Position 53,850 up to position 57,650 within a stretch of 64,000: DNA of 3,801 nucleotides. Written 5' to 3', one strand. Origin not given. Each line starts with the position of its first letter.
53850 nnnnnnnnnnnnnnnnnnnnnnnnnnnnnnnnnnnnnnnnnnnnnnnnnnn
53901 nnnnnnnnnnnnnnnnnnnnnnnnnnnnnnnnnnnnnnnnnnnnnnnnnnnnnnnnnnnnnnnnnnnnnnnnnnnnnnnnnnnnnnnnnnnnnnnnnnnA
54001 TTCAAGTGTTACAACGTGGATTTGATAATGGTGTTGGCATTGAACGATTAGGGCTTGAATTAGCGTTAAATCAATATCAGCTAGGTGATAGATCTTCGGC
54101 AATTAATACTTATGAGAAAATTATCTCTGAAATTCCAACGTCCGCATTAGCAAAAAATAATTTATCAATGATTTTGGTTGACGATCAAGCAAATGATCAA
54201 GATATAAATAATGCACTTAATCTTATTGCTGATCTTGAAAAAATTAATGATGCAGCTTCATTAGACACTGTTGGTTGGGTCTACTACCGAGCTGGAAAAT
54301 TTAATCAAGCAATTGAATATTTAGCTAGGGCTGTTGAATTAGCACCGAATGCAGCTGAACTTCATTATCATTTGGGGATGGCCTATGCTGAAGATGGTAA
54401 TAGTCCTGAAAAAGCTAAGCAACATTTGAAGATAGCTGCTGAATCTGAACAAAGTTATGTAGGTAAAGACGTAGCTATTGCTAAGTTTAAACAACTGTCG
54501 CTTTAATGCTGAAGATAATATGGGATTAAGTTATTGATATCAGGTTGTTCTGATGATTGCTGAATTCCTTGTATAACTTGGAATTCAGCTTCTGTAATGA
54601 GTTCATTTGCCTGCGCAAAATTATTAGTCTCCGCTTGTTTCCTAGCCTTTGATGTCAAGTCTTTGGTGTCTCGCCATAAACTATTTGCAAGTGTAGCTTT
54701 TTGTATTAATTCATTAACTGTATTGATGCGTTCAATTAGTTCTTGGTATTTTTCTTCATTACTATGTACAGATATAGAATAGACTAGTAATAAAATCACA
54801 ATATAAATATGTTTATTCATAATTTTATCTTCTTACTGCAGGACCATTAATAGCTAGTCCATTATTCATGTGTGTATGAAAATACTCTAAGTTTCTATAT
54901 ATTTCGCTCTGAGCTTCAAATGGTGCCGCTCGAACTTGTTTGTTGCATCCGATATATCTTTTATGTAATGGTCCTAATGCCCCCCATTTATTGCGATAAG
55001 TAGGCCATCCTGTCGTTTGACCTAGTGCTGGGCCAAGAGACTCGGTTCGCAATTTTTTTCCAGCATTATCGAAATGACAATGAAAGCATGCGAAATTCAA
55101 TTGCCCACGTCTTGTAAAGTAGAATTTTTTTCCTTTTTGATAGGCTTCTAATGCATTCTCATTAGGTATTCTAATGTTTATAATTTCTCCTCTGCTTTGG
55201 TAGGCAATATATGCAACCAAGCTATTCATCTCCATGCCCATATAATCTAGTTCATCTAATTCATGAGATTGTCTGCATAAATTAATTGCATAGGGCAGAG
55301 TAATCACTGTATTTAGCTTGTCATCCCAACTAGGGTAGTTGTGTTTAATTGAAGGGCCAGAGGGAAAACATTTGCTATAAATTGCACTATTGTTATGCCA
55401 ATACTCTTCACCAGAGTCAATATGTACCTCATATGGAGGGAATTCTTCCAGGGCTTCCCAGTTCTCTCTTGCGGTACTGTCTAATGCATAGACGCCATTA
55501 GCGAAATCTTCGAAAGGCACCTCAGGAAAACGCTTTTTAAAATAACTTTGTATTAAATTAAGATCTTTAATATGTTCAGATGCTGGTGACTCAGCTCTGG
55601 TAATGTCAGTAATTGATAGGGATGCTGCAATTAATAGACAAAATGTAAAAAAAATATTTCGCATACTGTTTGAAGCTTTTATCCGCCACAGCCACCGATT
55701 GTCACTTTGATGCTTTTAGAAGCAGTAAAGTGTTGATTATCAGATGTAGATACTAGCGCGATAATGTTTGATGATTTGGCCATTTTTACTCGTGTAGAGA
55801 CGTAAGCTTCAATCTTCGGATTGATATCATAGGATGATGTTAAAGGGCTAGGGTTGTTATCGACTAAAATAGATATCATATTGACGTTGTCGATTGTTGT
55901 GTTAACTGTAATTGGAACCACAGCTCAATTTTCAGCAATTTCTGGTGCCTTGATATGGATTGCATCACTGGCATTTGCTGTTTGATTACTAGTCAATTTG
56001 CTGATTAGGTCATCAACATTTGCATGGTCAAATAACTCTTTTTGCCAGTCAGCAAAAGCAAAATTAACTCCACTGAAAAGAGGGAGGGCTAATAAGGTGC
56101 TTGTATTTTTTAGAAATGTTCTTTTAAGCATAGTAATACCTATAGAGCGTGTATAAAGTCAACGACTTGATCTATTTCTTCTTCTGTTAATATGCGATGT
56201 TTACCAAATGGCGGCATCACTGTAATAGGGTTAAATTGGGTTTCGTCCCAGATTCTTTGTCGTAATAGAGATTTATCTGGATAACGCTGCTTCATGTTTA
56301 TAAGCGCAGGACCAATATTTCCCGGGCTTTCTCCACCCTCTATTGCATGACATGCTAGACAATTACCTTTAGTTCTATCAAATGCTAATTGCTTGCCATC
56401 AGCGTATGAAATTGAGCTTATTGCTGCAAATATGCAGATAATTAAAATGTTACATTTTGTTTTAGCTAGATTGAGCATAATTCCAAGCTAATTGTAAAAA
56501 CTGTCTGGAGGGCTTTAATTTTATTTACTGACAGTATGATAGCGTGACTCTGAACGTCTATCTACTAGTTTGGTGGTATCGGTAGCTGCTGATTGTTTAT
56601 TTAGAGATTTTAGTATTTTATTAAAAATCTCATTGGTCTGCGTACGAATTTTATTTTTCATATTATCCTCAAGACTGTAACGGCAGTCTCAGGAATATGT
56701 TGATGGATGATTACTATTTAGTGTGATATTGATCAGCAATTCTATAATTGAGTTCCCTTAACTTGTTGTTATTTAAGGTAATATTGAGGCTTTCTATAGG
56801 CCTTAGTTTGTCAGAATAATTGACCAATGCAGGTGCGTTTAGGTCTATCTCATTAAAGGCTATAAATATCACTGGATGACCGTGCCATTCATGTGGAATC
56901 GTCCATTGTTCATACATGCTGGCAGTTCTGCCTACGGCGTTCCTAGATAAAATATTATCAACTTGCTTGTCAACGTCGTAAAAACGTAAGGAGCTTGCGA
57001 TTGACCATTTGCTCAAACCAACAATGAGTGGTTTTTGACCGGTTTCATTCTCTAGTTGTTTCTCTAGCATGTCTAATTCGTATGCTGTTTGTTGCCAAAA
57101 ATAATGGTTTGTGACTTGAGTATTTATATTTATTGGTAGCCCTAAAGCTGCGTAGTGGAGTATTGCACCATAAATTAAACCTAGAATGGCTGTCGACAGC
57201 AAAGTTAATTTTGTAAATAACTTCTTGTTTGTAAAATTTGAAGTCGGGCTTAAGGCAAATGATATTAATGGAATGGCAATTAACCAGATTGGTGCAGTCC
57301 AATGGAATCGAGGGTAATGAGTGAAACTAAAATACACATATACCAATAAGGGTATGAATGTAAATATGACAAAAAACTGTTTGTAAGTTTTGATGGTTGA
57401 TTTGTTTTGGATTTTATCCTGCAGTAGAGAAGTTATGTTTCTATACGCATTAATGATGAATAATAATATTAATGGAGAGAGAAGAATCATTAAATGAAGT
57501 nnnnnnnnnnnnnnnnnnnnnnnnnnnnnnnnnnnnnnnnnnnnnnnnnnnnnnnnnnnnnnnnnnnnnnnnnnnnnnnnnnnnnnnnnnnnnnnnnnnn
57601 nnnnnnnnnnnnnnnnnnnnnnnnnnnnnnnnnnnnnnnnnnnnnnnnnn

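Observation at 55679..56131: soxY carries an in-frame TGA exactly at a conserved glycine codon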

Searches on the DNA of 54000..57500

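Call 24: search_rna_families(source=window, start=54000, end=57500, threshold=evalue, max_evalue=1)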
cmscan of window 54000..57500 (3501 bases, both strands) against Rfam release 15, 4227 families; matches with E-value up to 1: 0.
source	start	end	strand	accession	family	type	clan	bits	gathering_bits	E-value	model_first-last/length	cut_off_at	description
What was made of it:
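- On Selenoprotein gene (UGA = Sec): There is no Rfam hit (call 24).
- There is no Rfam match in 54000-57500 at E<=1 (call 24).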

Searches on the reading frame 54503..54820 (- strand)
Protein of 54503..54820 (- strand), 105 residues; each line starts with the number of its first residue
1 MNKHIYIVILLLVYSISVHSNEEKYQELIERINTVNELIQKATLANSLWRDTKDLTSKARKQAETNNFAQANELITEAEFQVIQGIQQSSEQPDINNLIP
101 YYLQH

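Call 7: search_protein_families(library=pfam, proteins=[window:54503-54820:-], max_evalue=0.01)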
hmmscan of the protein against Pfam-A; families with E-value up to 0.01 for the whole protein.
window:54503-54820:- (105 aa): 1 family
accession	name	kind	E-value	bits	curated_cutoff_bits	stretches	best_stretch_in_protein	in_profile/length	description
PF11757.13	RSS_P20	-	0.0008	20.3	25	1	18-79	26-87/94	Suppressor of RNA silencing P21-like N-terminal domain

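Call 19: search_protein_families(library=ncbifam, proteins=[window:54503-54820:-], max_evalue=0.001)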
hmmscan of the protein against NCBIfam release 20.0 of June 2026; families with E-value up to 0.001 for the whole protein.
window:54503-54820:- (105 aa): 1 family
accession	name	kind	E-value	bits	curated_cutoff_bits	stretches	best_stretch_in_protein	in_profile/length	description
NF052674.1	SAXB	equivalog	2.6e-09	37.5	95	1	1-93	1-103/111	SoxAX-binding protein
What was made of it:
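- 54503..54820 (-): 105-aa secreted helical protein, a weak match to the SoxAX-binding protein (SAXB/SoxK). It is the last gene of the cluster. NF052674 SAXB, E 2.6e-9, 37.5 bits, below the cut-off of 95 (call 19).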

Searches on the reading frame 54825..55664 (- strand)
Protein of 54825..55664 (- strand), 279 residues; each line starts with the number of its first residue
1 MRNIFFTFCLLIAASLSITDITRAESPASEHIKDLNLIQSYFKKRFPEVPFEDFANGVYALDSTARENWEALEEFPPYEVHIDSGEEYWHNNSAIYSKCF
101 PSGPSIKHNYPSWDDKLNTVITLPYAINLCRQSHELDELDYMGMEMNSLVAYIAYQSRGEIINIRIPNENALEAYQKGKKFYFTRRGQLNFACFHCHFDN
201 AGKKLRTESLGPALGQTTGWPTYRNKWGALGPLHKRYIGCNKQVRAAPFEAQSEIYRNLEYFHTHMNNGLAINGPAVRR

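Call 7: search_protein_families(library=pfam, proteins=[window:54825-55664:-], max_evalue=0.01)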
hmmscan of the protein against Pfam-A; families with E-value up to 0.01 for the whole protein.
window:54825-55664:- (279 aa): 1 family
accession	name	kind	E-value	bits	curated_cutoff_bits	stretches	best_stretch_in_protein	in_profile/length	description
PF21342.2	SoxA-TsdA_cyt-c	-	9.9e-15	54.8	27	1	106-160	31-86/88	SoxA/TsdA, cytochrome c domain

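Call 9: find_related_loci(query=window:54825-55664:-, collection=genome_contigs, flank=6000)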
Query window:54825-55664:- (279 aa) in genome_contigs; peptide patterns used: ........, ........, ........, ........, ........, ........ (x = any residue, [..] = any of these).
84 stretches matched a pattern; 11 encode a relative of the query (tblastn E <= 1e-3); 11 distinct loci.
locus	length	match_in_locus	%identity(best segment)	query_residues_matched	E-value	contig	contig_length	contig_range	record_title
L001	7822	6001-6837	82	1-279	6e-162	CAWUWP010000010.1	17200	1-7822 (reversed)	MAG: uncultured Gammaproteobacteria bacterium isolate HER19_SLT_250_bin_64_1 genome assembly, contig: HER19_SLT_250_bin_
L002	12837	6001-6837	81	1-279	2e-160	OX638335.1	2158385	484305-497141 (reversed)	MAG: uncultured Gammaproteobacteria bacterium isolate 6ddc5bf2-6eff-4202-ab2d-3bc5a555a517 genome assembly, chromosome:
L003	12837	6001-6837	80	1-279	3e-158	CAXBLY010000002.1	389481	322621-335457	MAG TPA_asm: uncultured Gammaproteobacteria bacterium isolate ERR2762111_concoct_111 genome assembly, contig: ERZ3422204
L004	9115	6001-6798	84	14-279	1e-157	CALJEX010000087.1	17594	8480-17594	MAG: uncultured Gammaproteobacteria bacterium isolate S2_Bin_Bin_9_1 genome assembly, contig: c_000002643061, whole geno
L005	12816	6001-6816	80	8-279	6e-156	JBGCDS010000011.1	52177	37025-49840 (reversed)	MAG: Gammaproteobacteria bacterium isolate SGMAG-67 contig11, whole genome shotgun sequence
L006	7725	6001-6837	76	1-279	2e-151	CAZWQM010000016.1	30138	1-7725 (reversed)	MAG TPA_asm: uncultured Thiotrichales bacterium isolate SRP329387_co1_52 genome assembly, contig: NODE_525_length_30138_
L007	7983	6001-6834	72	3-279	4e-141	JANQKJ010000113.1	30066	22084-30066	MAG: Gammaproteobacteria bacterium isolate PL25a_bin.154 k99_948755, whole genome shotgun sequence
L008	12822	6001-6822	71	3-279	1e-137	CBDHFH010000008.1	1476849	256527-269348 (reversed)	MAG: Gammaproteobacteria bacterium isolate 989b8df7-e166-46e7-9088-39a086dd6265 genome assembly, contig: contig_8, whole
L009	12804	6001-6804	71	10-279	6e-137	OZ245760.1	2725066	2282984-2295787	MAG: Gammaproteobacteria bacterium isolate 234e41e1-4301-4e2d-89f2-9293ce644277 genome assembly, chromosome: 1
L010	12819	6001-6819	69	7-279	7e-133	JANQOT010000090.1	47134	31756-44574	MAG: Gammaproteobacteria bacterium isolate IP29b_bin.141 k99_2045505, whole genome shotgun sequence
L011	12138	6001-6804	69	11-279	6e-131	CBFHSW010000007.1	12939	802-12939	MAG: Gammaproteobacteria bacterium isolate Co_bin_210_orig genome assembly, contig: Co_bin_210_orig_Co_c_000000288295, w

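Call 15: find_encoding_contigs(protein=window:54825-55664:-, flank=3000, max_places=10)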
Protein window:54825-55664:- (279 aa): no gene with exactly this product is on record in the collection.

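Call 19: search_protein_families(library=ncbifam, proteins=[window:54825-55664:-], max_evalue=0.001)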
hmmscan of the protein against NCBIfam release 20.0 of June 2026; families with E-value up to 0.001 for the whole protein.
window:54825-55664:- (279 aa): 1 family
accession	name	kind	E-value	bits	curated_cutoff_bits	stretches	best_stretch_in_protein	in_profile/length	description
TIGR04484.1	thiosulf_SoxA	equivalog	3.1e-64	216.2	110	1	77-279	1-212/212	sulfur oxidation c-type cytochrome SoxA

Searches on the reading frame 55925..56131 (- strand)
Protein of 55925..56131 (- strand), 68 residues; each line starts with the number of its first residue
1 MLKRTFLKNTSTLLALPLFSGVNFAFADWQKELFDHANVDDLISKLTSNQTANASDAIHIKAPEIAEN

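Call 14: find_encoding_contigs(protein=window:55925-56131:-, flank=10000, max_places=10)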
Protein window:55925-56131:- (68 aa): no gene with exactly this product is on record in the collection.
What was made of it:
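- Tried and rejected: Exact look-up of the 68-aa fragment and of the window's SoxA in the contig index found nothing on record (calls 14, 15).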

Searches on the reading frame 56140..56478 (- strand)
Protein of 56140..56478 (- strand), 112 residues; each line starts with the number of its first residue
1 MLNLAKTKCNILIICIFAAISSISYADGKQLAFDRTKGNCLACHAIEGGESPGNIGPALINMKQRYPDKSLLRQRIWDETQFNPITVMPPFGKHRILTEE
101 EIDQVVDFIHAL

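Call 7: search_protein_families(library=pfam, proteins=[window:56140-56478:-], max_evalue=0.01)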
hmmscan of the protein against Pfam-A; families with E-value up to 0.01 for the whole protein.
window:56140-56478:- (112 aa): 2 families
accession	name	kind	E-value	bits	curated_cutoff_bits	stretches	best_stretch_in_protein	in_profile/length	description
PF00034.26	Cytochrom_C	-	2.8e-10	41.8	21.3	1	26-111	2-88/90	Cytochrome c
PF13442.11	Cytochrome_CBB3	-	8.3e-08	32.9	27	1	38-109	12-68/68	Cytochrome C oxidase, cbb3-type, subunit III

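Call 19: search_protein_families(library=ncbifam, proteins=[window:56140-56478:-], max_evalue=0.001)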
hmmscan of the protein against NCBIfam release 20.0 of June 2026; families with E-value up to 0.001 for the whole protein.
window:56140-56478:- (112 aa): 2 families
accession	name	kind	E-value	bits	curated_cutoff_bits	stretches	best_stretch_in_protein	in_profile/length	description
TIGR04485.1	thiosulf_SoxX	equivalog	1.2e-28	99.6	61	1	37-111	2-77/78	sulfur oxidation c-type cytochrome SoxX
NF052248.1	SorU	equivalog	3.5e-07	30.4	100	1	28-109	1-72/72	SorU family sulfite dehydrogenase c-type cytochrome subunit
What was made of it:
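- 56140..56478 (-): soxX (112 aa, mono-haem cytochrome c), 8 nt upstream of soxY. TIGR04485 99.6 bits against a cut-off of 61 (call 19).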
